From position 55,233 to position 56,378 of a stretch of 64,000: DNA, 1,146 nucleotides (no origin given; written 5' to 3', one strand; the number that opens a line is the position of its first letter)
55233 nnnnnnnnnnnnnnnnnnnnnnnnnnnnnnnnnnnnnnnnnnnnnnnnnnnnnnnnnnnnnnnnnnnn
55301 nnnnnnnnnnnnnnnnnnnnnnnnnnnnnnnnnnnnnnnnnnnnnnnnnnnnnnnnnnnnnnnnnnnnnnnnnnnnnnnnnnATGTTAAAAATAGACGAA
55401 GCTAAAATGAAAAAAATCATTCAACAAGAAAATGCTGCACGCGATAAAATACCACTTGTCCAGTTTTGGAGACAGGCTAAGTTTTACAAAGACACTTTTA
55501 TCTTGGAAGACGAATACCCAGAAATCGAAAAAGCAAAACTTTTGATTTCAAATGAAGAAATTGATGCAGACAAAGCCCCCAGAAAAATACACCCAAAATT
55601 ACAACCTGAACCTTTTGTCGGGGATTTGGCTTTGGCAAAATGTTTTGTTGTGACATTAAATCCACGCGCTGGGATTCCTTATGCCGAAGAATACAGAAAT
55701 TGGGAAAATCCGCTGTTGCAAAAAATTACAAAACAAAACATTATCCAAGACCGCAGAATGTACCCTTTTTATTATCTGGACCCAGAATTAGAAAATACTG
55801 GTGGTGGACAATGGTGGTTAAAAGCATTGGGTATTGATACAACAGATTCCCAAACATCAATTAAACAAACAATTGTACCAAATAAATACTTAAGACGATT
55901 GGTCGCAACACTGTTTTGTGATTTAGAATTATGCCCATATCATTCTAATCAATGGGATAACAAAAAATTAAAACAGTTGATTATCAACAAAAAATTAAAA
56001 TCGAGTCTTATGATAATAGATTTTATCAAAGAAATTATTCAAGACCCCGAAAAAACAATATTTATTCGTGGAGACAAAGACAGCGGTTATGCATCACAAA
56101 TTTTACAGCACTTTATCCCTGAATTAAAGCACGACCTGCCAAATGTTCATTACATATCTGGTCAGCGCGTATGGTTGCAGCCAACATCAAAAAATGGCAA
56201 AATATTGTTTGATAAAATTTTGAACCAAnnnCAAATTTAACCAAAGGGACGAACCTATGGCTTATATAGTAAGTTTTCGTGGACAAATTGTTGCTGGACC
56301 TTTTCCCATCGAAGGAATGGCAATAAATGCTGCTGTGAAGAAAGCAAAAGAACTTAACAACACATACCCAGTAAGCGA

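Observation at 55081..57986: Phage-like islet beside tRNA-Gln: stand-alone FtsK-gamma wHTH, unknown 283-aa protein and mini-ORF, opposite a SAR-like GH24 lysozyme fused to TPR repeats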

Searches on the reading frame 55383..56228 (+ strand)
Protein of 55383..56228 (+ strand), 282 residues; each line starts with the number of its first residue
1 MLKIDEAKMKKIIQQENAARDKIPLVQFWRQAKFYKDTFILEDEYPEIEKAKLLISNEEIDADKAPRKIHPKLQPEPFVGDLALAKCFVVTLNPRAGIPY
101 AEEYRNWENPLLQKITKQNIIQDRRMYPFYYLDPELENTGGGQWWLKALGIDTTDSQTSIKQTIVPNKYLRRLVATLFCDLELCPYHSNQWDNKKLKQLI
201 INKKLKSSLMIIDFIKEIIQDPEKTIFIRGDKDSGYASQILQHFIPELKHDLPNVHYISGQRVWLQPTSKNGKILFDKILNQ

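Call 7: search_protein_families(library=pfam, proteins=[window:55383-56228:+], max_evalue=1)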
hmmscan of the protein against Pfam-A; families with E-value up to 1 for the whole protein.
window:55383-56228:+ (282 aa): 0 families

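Call 8: search_protein_families(library=phrogs, proteins=[window:55383-56228:+], max_evalue=1)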
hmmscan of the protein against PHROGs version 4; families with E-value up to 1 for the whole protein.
window:55383-56228:+ (282 aa): 0 families

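Call 9: search_protein_families(library=padloc, proteins=[window:55383-56228:+], max_evalue=1)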
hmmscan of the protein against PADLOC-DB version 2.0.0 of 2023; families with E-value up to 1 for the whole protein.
window:55383-56228:+ (282 aa): 0 families

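Call 10: search_protein_families(library=ncbifam, proteins=[window:55383-56228:+], max_evalue=0.1)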
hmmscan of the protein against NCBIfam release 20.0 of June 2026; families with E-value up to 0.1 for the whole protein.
window:55383-56228:+ (282 aa): 1 family
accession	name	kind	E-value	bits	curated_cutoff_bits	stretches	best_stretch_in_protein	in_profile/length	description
NF047634.1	antiviral_Brig1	equivalog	0.022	14.2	230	0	67-97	41-74/254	anti-phage DNA glycosylase Brig1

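Call 11: find_homologous_proteins(query=window:55383-56228:+)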
Query window:55383-56228:+ (282 aa): 8 proteins with E <= 0.001 among 796 candidates.
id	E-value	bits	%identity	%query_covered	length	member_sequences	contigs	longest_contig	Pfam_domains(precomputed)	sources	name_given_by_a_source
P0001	2.4e-182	622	97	100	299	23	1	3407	-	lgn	-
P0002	8.8e-124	430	68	98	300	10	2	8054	-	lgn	-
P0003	1.9e-117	409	66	95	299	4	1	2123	-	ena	-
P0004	2.6e-117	409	66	95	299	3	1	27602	-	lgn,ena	-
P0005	4.8e-96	339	55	97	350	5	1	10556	PF09397.17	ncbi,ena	-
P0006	8.2e-95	335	53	99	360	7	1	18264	PF09397.17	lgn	-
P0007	1.0e-87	312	53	97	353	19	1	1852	PF09397.17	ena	-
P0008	2.7e-59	218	43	91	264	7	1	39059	-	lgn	-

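Call 17: search_solved_structures(query=A1, max_evalue=10, show_alignments=3)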
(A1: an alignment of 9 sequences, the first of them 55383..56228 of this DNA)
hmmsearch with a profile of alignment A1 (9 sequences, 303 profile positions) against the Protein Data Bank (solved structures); distinct sequences matched with E-value up to 10: 0.

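Call 18: find_encoding_contigs(protein=P0004, flank=6000, max_places=3)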
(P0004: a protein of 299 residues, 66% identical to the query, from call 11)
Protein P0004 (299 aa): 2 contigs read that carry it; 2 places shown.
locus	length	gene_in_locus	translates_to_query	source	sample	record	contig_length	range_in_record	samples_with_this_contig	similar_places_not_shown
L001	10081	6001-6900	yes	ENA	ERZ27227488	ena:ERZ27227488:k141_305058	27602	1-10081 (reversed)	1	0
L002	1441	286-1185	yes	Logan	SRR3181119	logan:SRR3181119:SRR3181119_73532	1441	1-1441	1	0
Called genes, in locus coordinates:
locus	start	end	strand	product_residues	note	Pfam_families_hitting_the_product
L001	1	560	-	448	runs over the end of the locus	PF07719:TPR_2 (faint), PF13174:TPR_6 (faint), PF13431:TPR_17 (faint), PF24575:TPR_Slam, PF13432:TPR_16 (weak), PF14559:TPR_19 (weak), PF04575:SlipAM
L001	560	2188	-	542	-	-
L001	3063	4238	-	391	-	-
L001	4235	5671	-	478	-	PF13620:CarboxypepD_reg, PF13715:CarbopepD_reg_2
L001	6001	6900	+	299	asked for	-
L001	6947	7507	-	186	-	PF13302:Acetyltransf_3, PF13420:Acetyltransf_4, PF00583:Acetyltransf_1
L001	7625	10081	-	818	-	?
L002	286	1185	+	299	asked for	-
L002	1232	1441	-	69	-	?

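Call 19: find_encoding_contigs(protein=P0006, flank=6000, max_places=3)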
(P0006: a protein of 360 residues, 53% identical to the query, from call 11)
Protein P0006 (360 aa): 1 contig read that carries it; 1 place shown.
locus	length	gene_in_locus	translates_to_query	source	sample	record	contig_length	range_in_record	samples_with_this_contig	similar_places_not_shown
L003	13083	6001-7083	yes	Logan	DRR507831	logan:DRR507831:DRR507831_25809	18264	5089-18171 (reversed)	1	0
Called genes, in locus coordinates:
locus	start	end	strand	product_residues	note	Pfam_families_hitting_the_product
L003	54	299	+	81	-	PF01541:GIY-YIG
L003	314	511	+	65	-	-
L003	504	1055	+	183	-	PF14437:MafB19-deam, PF00383:dCMP_cyt_deam_1, PF14439:Bd3614-deam (weak)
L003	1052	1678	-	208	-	-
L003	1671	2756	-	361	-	-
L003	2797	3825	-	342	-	PF13280:WYL (weak), PF25583:WCX (weak)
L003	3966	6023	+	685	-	PF13238:AAA_18 (faint), PF00910:RNA_helicase (faint), PF05729:NACHT (faint), PF13191:AAA_16 (faint), PF13521:AAA_28 (faint), PF02367:TsaE (faint), PF00004:AAA (weak), PF00004:AAA, +4 more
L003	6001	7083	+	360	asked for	PF09397:FtsK_gamma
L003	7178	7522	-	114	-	PF13240:Zn_Ribbon_1 (weak), PF05154:TM2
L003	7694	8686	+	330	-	-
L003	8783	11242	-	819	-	PF03797:Autotransporter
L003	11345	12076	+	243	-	PF03959:FSH1 (weak)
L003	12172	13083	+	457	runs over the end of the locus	-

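Call 20: find_encoding_contigs(protein=P0008, flank=6000, max_places=3)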
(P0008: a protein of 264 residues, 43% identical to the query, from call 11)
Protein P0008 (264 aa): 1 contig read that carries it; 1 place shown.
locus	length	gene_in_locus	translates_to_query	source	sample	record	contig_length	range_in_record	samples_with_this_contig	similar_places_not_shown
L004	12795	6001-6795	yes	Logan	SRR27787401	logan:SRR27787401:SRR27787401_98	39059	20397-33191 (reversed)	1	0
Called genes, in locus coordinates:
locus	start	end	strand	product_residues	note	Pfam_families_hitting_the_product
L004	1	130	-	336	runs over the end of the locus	PF13280:WYL (weak), PF25583:WCX (faint)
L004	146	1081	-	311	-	-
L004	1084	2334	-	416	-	PF00753:Lactamase_B, PF12706:Lactamase_B_2, PF07521:RMMBL (weak)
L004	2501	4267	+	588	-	PF00664:ABC_membrane, PF02463:SMC_N, PF00005:ABC_tran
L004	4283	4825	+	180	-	PF00255:GSHPx, PF00578:AhpC-TSA (faint), PF08534:Redoxin (faint)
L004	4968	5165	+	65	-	-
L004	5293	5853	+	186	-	-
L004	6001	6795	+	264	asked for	-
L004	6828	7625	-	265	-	PF11899:DUF3419 (weak)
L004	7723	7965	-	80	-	-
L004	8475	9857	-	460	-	-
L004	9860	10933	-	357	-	-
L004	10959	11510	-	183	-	PF13289:SIR2_2 (weak)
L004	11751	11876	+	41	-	-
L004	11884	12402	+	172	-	-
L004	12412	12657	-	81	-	-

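Call 26: find_related_loci(query=A1, collection=genome_contigs, flank=8000)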
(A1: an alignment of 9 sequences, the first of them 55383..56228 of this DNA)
Query A1 (282 aa) in genome_contigs; peptide patterns used: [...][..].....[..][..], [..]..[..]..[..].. (x = any residue, [..] = any of these).
17 stretches matched a pattern; 5 encode a relative of the query (tblastn E <= 1e-3); 5 distinct loci.
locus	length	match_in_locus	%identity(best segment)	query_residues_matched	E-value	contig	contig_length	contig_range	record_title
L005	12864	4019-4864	97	1-282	0e+0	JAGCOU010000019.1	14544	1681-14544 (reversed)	MAG: Alphaproteobacteria bacterium isolate RGIG9986 Yak_Reticulum-3__c387775, whole genome shotgun sequence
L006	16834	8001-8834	56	7-280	1e-101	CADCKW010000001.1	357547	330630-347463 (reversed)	MAG: uncultured proteobacterium isolate RUG14746 genome assembly, contig: RUG14746_asm_1, whole genome shotgun sequence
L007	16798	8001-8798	54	14-280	5e-92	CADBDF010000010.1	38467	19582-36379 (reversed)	MAG: uncultured proteobacterium isolate RUG13870 genome assembly, contig: RUG13870_asm_10, whole genome shotgun sequence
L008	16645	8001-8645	34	9-219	1e-28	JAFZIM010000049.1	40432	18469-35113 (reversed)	MAG: Alphaproteobacteria bacterium isolate RGIG7797 Water_buffalos_Reticulum-1__c485577, whole genome shotgun sequence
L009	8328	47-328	31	89-197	1e-9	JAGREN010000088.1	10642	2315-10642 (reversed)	MAG: Novosphingobium sp. isolate HKST-UBA129 2009_41307, whole genome shotgun sequence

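Call 27: find_encoding_contigs(protein=P0002, flank=6000, max_places=3)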
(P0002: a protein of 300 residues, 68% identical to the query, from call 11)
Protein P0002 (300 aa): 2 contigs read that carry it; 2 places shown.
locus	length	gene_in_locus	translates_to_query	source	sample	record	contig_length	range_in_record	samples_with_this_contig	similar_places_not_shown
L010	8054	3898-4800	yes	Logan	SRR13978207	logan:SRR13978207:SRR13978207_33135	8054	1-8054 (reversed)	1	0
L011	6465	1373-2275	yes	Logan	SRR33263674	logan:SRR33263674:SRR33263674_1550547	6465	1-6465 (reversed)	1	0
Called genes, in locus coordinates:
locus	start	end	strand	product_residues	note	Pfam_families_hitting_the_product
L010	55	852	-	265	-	PF01209:Ubie_methyltran, PF03848:TehB, PF00398:RrnaAD (weak), PF13489:Methyltransf_23, PF13649:Methyltransf_25, PF13847:Methyltransf_31, PF08241:Methyltransf_11, PF08242:Methyltransf_12, +1 more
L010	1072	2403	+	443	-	PF00082:Peptidase_S8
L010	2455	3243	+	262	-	-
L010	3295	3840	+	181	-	-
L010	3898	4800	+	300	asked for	-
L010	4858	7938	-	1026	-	PF02415:Chlam_PMP (faint), PF03797:Autotransporter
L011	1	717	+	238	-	?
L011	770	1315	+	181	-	-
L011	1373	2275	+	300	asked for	-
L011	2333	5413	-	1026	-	PF02415:Chlam_PMP (faint), PF03797:Autotransporter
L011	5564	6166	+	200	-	PF12710:HAD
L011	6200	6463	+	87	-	?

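Call 28: find_encoding_contigs(protein=P0005, flank=6000, max_places=3)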
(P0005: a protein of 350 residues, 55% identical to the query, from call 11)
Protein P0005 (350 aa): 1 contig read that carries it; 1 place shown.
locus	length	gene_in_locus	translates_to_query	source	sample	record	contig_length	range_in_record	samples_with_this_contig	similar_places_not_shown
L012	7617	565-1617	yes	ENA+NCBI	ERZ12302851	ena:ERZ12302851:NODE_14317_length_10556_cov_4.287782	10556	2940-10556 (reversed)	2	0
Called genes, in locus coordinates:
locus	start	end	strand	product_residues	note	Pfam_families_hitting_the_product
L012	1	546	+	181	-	?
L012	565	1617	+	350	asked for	PF09397:FtsK_gamma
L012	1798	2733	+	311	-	-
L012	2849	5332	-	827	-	PF03797:Autotransporter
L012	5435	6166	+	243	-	PF00561:Abhydrolase_1 (faint)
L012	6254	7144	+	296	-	-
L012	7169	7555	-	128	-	PF00376:MerR, PF13411:MerR_1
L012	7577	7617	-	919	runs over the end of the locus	PF00521:DNA_topoisoIV, PF03989:DNA_gyraseA_C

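Call 29: predict_structure(alignment_id=A1)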
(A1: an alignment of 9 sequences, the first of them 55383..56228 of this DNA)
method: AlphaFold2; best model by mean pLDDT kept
length: 282 residues; sequences in the alignment: 9
mean_pLDDT: 85.5   pTM: 0.87
mean pLDDT of the five models: 85.5, 80.4, 72.9, 72.7, 70.3
residues with pLDDT >= 90: 126; 70-90: 126; 50-70: 27; < 50: 3
segments of 3 or more residues with pLDDT < 50: 1-3
pLDDT, mean of each block of 10 residues (from residue 1): 69 87 94 95 97 92 86 91 93 76 82 88 81 83 79 66 71 88 88 88 97 97 92 92 96 88 66 78 66
secondary structure, 60 per line:
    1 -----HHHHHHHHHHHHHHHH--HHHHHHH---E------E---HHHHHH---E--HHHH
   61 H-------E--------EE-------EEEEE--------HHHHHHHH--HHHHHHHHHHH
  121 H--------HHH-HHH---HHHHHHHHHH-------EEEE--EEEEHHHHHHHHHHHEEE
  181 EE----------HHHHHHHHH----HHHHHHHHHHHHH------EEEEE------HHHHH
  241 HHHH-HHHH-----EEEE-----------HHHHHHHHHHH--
elements in order: H6-21 H24-30 H45-50 H57-61 E87-91 H100-107 H110-121 H140-149 E157-160 E163-166 H167-177 E178-182 H193-201 H206-218 E225-229 H236-244 H246-249 E255-258 H270-280

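Call 31: search_protein_representatives(alignment_id=A1)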
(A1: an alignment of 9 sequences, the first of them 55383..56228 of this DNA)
Query: 9 sequences, 303 profile positions. Proteins with E-value up to 0.001 (for the whole library): 942; up to 1e-10: 230; up to 1e-30: 14. The best 150 are listed.
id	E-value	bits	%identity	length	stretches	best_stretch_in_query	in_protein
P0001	4.1e-154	528.6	-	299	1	3-302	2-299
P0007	4.5e-146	502.2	-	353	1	1-303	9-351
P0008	4.6e-120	416.8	-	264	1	41-302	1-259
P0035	8.1e-101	353.6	-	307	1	33-301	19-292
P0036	1.0e-62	228.4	-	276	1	43-238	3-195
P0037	5.9e-62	225.9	-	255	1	44-292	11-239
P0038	2.9e-44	167.8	-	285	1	45-248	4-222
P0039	2.5e-42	161.5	-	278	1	42-240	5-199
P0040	1.2e-40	156.0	-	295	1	45-239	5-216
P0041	2.0e-39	151.9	-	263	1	45-238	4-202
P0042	1.8e-38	148.8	-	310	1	42-253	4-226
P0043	2.5e-33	131.9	-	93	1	16-106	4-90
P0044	3.0e-32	128.4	-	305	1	37-238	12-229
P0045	1.3e-31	126.3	-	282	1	56-227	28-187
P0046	1.8e-25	106.2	-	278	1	44-238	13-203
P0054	2.3e-18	82.8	-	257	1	44-249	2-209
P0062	4.0e-17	78.7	-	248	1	45-250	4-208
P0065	5.6e-17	78.2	-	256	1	44-241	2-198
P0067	1.4e-16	76.9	-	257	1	45-252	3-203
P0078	6.5e-16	74.7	-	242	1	42-254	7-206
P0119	1.0e-13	67.5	-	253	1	45-253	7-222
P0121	1.0e-13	67.5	-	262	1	45-238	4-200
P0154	7.8e-13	64.6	-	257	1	45-302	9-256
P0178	4.6e-12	62.1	-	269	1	45-240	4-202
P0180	4.7e-12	62.1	-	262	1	42-237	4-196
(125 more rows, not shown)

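Call 32: fold_search(model_id=the predicted structure, library=pdb)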
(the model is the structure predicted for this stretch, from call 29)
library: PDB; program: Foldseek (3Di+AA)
matches with E <= 10: 473; with E <= 0.001: 0
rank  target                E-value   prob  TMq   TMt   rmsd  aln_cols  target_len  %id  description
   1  6mly_A                1.3e-01  0.09  0.20  0.10  17.5       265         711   11  Bifunctional GH43-CE Bacteroides eggerthii, BACEGG_01304 (released 2019-10-02)
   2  5lcn_B                2.1e-01  0.08  0.18  0.19  13.7       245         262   13  STRUCTURE OF THE PYROCOCCUS FURIOSUS ESTERASE PF2001 WITH SPACE GROUP P212121 (released 2017-08-02)
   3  6lfu_A                2.5e-01  0.10  0.19  0.27  12.7       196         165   14  Poa1p F152A mutant in complex with ADP-ribose (released 2020-12-09)
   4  7gzv                  3.2e-01  0.13  0.20  0.29  14.3       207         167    8  Crystal structure of SARS-CoV-2 NSP3 Macrodomain in complex with ASAP-0012336-001 (released 2024-05-15)
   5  3csu_B                3.2e-01  0.03  0.12  0.12  17.4       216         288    9  CATALYTIC TRIMER OF ESCHERICHIA COLI ASPARTATE TRANSCARBAMOYLASE (released 1999-05-11)
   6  6lfr                  3.4e-01  0.12  0.22  0.31  11.4       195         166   10  Poa1p in complex with ADP-ribose (released 2020-12-09)
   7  4ljl_A                3.8e-01  0.06  0.17  0.21  13.6       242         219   10  Structural insights into the unique single-stranded DNA binding mode of DNA processing protein A from Helicobacter pyl (released 2014-01-01)
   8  6lfs                  4.3e-01  0.10  0.21  0.31  11.6       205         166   12  Poa1p H23A mutant in complex with ADP-ribose (released 2020-12-09)
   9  3ewq                  4.9e-01  0.08  0.18  0.27  14.6       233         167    8  HCov-229E Nsp3 ADRP domain (released 2009-01-13)
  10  3uqz_C                4.9e-01  0.04  0.16  0.16  18.7       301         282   14  X-ray structure of DNA processing protein A (DprA) from Streptococcus pneumoniae (released 2012-08-29)
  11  6neq_g                4.9e-01  0.04  0.14  0.12  20.5       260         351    9  Structure of human mitochondrial translation initiation factor 3 bound to the small ribosomal subunit-Class-II (released 2019-02-27)
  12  3ejg                  5.2e-01  0.11  0.20  0.29  13.4       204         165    7  Crystal structure of HCoV-229E X-domain (released 2008-09-30)
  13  3uqz_A                5.2e-01  0.05  0.16  0.16  16.2       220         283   13  X-ray structure of DNA processing protein A (DprA) from Streptococcus pneumoniae (released 2012-08-29)
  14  4xgu_A                5.5e-01  0.18  0.16  0.12   9.9        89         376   19  Structure of C. elegans PCH-2 (released 2015-05-06)
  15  3ld9_D                5.5e-01  0.08  0.20  0.26  15.4       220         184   11  Crystal structure of thymidylate kinase from Ehrlichia chaffeensis at 2.15A resolution (released 2010-02-16)
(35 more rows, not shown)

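Call 34: search_protein_families(library=ncbifam, alignment_id=A2, max_evalue=0.01)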
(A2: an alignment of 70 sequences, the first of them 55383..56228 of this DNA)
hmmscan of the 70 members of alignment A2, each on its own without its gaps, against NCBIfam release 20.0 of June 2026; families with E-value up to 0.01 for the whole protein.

A. member 1, window:55383-56228:+ (282 aa): 0 families

B. families by the number of members that match (of 70 scanned): 3 families
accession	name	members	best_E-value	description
NF047634.1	antiviral_Brig1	59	9.5e-11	anti-phage DNA glycosylase Brig1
NF007615.0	PRK10263.1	1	6.3e-06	DNA translocase FtsK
NF043069.1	T4HPD_activ_SAM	1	0.0027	trans-4-hydroxy-L-proline dehydratase activase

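Call 35: search_protein_families(library=pfam, alignment_id=A2, max_evalue=0.01)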
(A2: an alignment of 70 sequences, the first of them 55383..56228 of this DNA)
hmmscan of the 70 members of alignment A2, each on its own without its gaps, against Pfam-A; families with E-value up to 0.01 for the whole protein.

A. member 1, window:55383-56228:+ (282 aa): 0 families

B. families by the number of members that match (of 70 scanned): 3 families
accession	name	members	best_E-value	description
PF09397.16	FtsK_gamma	1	1.3e-18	Ftsk gamma domain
PF19194.5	DUF5869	1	0.00046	Family of unknown function (DUF5869)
PF22159.1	PSMA-like_N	1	0.0026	Maltose-forming alpha-amylase-like, N-terminal domain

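Call 43: search_solved_structures(query=A2, max_evalue=10, show_alignments=3)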
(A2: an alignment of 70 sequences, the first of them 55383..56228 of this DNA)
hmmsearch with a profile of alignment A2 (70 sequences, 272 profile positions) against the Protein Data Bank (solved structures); distinct sequences matched with E-value up to 10: 0.

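Call 45: search_protein_families(library=ncbifam, proteins=[P0054, P0062, P0065, P0067, P0078, P0119, P0121, P0154, P0178, P0180], max_evalue=0.01)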
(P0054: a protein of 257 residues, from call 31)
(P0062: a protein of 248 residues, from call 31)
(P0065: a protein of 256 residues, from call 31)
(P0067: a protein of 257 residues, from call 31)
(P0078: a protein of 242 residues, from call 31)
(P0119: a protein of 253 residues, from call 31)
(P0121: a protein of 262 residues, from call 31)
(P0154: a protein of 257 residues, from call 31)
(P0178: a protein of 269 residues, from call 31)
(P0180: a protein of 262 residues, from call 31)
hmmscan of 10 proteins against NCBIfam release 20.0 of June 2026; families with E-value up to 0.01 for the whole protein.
P0054 (257 aa): 0 families

P0062 (248 aa): 1 family
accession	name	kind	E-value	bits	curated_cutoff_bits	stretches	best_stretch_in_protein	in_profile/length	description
NF047634.1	antiviral_Brig1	equivalog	2e-05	24.2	230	1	55-172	44-152/254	anti-phage DNA glycosylase Brig1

P0065 (256 aa): 0 families

P0067 (257 aa): 1 family
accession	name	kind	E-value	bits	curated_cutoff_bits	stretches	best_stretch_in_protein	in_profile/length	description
NF047634.1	antiviral_Brig1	equivalog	0.00038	20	230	1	54-174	41-152/254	anti-phage DNA glycosylase Brig1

P0078 (242 aa): 1 family
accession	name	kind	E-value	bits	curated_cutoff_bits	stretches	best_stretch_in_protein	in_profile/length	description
NF047634.1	antiviral_Brig1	equivalog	5.6e-07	29.3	230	1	55-166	44-153/254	anti-phage DNA glycosylase Brig1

P0119 (253 aa): 1 family
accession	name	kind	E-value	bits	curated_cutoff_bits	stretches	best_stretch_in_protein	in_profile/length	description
NF047634.1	antiviral_Brig1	equivalog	3.7e-05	23.3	230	1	55-181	41-155/254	anti-phage DNA glycosylase Brig1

P0121 (262 aa): 1 family
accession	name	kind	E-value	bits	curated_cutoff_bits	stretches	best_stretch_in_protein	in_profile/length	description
NF047634.1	antiviral_Brig1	equivalog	6.5e-06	25.8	230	1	57-179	42-154/254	anti-phage DNA glycosylase Brig1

P0154 (257 aa): 2 families
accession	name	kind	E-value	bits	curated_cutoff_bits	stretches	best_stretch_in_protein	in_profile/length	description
NF047634.1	antiviral_Brig1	equivalog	6e-06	25.9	230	1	62-203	46-170/254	anti-phage DNA glycosylase Brig1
NF043069.1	T4HPD_activ_SAM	equivalog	0.0027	17.1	425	1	140-194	219-275/299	trans-4-hydroxy-L-proline dehydratase activase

P0178 (269 aa): 1 family
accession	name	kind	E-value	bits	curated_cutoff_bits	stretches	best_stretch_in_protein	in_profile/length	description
NF047634.1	antiviral_Brig1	equivalog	6.8e-05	22.5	230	1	47-179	36-157/254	anti-phage DNA glycosylase Brig1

P0180 (262 aa): 1 family
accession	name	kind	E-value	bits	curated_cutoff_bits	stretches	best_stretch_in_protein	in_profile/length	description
NF047634.1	antiviral_Brig1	equivalog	0.0023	17.4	230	1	58-175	44-154/254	anti-phage DNA glycosylase Brig1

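Call 57: find_encoding_contigs(protein=P0078, flank=8000, max_places=3)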
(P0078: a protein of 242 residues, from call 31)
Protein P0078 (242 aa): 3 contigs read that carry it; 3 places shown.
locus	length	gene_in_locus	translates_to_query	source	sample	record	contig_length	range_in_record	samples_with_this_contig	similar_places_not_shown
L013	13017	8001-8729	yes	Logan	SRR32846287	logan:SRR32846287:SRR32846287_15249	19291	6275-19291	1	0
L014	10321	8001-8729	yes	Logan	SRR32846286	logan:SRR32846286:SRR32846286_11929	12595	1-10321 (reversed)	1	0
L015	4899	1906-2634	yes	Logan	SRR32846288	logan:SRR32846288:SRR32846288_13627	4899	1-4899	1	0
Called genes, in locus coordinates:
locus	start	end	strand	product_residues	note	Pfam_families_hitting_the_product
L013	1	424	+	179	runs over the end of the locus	-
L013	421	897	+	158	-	PF16473:Rv2179c-like (weak), PF00929:RNase_T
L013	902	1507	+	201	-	-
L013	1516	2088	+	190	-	-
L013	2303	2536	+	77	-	-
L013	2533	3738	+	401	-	PF14281:PDDEXK_4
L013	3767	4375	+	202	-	PF14281:PDDEXK_4 (weak)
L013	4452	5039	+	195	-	-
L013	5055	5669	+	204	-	-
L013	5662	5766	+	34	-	-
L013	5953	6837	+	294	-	PF13280:WYL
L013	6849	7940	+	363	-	-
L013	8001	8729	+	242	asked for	-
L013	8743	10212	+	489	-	PF11074:DUF2779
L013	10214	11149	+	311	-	PF06189:5-nucleotidase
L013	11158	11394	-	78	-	PF14053:DUF4248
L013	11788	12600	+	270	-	PF00106:adh_short, PF01370:Epimerase, PF08659:KR, PF13561:adh_short_C2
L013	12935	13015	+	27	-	?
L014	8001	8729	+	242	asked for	-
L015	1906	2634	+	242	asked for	-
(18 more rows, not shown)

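Call 77: search_protein_families(library=padloc, proteins=[L003:3966-6020:+, L003:2797-3822:-, L003:1671-2753:-, L003:1052-1675:-, L013:5953-6834:+, L013:6849-7937:+, L013:8743-10209:+, L004:146-1078:-], max_evalue=0.01)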
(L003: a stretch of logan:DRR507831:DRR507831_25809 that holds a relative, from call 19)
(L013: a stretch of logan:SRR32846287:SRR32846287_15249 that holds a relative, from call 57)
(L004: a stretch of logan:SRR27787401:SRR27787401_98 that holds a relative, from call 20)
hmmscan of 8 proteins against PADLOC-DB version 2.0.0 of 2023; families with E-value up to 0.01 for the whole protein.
L003:3966-6020:+ (685 aa): 10 families
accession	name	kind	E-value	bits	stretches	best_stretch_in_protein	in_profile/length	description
PDLC02196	IetA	-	4.6e-32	109.9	2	488-645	123-284/374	-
PDLC04232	IetA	-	6.9e-27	92.7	1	489-634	118-266/330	-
PDLC02195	IetA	-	7.5e-26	89.3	1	488-620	138-273/395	-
PDLC04231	IetA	-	3.9e-19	67.5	1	488-616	118-247/262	-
PDLC00914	TRIP13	-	1.5e-11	42.3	1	491-643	75-248/302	TRIP13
PDLC00915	TRIP13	-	1.3e-07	29.4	1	491-605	67-202/302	TRIP13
PDLC04140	mad8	-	3.3e-06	24.8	0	258-285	27-54/314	mads_8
PDLC03838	DolB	-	0.0001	19.7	0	480-525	159-204/375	-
PDLC00268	PtuA1|PtuA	-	0.00014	19.4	0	255-279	22-46/411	AAA ATPase domain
PDLC01994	RtcR_PspF1--CARF_AAA_HTH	-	0.0095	13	0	229-279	162-202/468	-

L003:2797-3822:- (341 aa): 3 families
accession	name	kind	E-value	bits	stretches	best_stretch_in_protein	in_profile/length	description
PDLC01652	WYL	-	1.9e-19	68.6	1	156-328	17-160/162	"CAS-I,CAS-II,CAS-III,CAS-IV,CAS-V,CAS-VI; associated_signaling"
PDLC01766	Cas3c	-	4.6e-12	43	1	158-329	136-312/1009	-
PDLC01457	WYL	-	2.5e-10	38.3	1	24-316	16-227/229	"CAS-I,CAS-II,CAS-III,CAS-IV,CAS-V,CAS-VI; associated_signaling"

L003:1671-2753:- (360 aa): 0 families

L003:1052-1675:- (207 aa): 0 families

L013:5953-6834:+ (294 aa): 4 families
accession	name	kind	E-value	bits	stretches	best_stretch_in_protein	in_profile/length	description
PDLC01652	WYL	-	7.7e-28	95.8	1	117-292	17-159/162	"CAS-I,CAS-II,CAS-III,CAS-IV,CAS-V,CAS-VI; associated_signaling"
PDLC01457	WYL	-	3.9e-23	80.3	1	12-283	8-229/229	"CAS-I,CAS-II,CAS-III,CAS-IV,CAS-V,CAS-VI; associated_signaling"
PDLC01766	Cas3c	-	3e-17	60.1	1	117-289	134-307/1009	-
PDLC02317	AbiEii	-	6.7e-05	20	1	111-193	303-380/396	AbiEii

L013:6849-7937:+ (363 aa): 0 families

L013:8743-10209:+ (489 aa): 2 families
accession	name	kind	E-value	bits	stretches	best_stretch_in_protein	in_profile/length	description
PDLC01447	Cas4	-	1.3e-05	23.7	1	15-222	16-159/161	"CAS-I,CAS-II,CAS-III,CAS-IV,CAS-V,CAS-VI; acquisition_associated"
PDLC01611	Cas4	-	0.0027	16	0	92-221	53-157/158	"CAS-I,CAS-II,CAS-III,CAS-IV,CAS-V,CAS-VI; acquisition_associated"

L004:146-1078:- (310 aa): 0 families
